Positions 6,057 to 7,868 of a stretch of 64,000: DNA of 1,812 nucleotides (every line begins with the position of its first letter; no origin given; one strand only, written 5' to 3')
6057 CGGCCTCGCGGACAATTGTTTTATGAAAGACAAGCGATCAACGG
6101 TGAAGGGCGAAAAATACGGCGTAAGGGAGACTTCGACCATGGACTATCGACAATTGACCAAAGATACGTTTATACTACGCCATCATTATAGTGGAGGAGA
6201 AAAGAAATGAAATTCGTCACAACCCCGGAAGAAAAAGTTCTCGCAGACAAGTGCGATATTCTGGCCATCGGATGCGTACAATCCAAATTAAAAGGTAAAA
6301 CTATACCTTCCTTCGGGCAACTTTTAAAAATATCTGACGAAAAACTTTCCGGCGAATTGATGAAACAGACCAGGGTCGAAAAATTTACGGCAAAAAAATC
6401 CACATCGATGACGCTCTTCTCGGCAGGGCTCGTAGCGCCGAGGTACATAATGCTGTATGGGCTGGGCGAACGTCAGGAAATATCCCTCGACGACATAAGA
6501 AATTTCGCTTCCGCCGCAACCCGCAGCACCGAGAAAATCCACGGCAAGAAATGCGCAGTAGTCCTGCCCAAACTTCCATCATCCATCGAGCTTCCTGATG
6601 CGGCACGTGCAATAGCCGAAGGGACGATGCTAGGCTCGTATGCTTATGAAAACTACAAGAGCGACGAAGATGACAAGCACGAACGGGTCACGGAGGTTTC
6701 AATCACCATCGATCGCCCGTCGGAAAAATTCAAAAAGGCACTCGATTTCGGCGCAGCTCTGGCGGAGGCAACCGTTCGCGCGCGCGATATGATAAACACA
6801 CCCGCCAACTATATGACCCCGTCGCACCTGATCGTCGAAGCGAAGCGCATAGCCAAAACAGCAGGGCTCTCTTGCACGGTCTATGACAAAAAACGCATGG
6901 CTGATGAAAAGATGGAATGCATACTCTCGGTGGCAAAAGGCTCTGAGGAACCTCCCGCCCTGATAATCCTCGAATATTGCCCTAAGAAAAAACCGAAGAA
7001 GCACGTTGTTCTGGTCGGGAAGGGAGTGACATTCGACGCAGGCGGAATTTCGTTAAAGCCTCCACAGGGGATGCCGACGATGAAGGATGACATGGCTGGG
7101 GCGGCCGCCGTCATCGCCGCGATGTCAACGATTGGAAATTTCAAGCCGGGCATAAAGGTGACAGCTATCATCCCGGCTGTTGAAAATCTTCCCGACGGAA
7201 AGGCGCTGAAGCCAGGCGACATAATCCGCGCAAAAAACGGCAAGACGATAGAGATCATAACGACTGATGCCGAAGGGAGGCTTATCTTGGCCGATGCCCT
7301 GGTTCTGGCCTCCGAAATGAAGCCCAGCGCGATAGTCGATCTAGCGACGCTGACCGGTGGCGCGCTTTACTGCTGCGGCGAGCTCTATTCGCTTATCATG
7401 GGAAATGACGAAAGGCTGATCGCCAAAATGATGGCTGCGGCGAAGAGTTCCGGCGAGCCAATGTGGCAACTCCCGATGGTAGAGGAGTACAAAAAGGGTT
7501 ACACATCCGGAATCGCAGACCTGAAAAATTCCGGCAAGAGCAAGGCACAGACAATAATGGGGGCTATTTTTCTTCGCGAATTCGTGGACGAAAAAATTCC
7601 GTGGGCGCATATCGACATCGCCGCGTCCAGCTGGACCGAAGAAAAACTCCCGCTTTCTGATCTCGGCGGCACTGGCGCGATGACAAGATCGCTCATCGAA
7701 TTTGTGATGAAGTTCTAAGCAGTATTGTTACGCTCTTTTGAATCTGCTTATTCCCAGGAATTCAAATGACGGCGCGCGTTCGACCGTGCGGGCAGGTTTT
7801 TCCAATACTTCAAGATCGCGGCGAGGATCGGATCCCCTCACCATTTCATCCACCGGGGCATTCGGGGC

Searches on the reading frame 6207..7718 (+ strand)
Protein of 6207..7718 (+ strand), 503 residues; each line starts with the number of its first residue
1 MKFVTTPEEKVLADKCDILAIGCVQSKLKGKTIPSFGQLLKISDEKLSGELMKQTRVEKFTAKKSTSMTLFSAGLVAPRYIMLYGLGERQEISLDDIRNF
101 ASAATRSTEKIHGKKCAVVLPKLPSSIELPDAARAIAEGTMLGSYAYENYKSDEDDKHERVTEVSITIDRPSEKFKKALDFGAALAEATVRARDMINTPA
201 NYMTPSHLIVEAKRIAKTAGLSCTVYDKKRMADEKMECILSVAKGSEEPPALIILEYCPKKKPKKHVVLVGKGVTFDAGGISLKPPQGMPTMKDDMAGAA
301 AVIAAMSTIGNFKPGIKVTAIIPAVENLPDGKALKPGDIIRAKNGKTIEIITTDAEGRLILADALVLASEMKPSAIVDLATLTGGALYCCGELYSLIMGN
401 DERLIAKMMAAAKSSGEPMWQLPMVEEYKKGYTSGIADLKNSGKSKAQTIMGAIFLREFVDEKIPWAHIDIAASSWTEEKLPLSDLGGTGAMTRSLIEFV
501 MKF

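Call 98: search_protein_families(library=pfam, proteins=[window:6207-7718:+], max_evalue=0.00001)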
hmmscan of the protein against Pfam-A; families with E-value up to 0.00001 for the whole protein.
window:6207-7718:+ (503 aa): 2 families
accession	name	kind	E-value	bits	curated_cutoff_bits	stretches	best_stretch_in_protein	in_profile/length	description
PF00883.26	Peptidase_M17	-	3.6e-115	384.9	25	1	192-497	3-310/310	Cytosol aminopeptidase family, catalytic domain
PF02789.23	Peptidase_M17_N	-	1.1e-17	64.5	23.4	1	41-153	15-128/129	Cytosol aminopeptidase family, N-terminal domain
